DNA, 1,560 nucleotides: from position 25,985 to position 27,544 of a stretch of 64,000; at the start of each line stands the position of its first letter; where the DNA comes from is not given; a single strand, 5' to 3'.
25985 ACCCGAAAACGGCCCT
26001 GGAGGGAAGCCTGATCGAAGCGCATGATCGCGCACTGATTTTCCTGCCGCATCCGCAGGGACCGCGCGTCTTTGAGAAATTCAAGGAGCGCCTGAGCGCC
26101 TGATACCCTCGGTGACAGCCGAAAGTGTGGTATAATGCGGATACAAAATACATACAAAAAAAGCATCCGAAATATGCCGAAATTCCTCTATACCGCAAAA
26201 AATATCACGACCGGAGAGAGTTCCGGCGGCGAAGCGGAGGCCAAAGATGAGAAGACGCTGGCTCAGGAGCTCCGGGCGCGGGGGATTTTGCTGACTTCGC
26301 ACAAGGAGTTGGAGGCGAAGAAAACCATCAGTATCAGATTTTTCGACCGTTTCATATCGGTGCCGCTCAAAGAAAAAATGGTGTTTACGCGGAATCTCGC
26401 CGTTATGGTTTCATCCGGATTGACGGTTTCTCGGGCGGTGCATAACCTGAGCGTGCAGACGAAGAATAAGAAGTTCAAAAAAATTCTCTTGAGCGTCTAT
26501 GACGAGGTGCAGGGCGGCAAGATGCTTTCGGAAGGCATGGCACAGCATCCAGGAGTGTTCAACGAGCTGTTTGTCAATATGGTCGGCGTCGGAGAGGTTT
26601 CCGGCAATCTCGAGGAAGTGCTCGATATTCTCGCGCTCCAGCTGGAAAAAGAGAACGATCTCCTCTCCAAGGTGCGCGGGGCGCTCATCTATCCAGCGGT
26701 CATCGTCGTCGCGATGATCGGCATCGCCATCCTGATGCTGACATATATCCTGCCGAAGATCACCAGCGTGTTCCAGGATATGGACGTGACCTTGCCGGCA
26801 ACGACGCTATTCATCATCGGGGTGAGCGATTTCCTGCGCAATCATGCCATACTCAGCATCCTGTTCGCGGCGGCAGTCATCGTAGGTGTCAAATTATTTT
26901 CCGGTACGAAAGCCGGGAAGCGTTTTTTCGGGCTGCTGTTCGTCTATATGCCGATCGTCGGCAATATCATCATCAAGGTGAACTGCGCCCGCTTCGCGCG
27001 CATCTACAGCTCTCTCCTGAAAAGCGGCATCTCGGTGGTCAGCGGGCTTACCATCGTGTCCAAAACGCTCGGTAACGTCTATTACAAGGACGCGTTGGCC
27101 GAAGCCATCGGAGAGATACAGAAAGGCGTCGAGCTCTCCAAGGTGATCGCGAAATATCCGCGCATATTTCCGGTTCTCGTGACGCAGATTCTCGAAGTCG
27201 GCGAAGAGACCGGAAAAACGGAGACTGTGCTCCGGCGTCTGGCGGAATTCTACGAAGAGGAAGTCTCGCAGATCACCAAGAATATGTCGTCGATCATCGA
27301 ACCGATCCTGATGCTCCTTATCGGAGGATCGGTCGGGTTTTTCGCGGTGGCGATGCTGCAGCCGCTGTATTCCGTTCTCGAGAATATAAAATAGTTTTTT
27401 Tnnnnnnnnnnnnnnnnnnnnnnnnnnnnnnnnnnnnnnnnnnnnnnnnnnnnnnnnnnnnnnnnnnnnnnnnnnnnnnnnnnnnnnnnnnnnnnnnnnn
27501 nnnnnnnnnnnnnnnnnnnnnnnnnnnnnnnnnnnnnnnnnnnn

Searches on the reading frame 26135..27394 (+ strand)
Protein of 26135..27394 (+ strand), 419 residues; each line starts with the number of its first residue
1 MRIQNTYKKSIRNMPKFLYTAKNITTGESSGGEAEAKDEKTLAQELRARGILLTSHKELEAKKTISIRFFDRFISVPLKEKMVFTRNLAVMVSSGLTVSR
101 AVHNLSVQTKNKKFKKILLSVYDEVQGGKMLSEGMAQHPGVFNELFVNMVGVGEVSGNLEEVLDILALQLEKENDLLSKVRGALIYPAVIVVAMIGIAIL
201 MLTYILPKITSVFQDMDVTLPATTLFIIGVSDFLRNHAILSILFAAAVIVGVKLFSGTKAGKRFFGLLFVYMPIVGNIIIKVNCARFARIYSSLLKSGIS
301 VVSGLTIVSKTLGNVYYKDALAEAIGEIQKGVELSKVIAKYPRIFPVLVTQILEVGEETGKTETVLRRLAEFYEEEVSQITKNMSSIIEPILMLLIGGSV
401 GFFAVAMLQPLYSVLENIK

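Call 8: search_protein_families(library=pfam, proteins=[window:26135-27394:+], max_evalue=0.01)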
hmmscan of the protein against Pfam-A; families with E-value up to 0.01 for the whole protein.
window:26135-27394:+ (419 aa): 1 family
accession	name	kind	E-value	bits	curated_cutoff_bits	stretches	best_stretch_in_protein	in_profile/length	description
PF00482.28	T2SSF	-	7.6e-57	191.1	25.2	2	84-207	1-125/125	Type II secretion system (T2SS), protein F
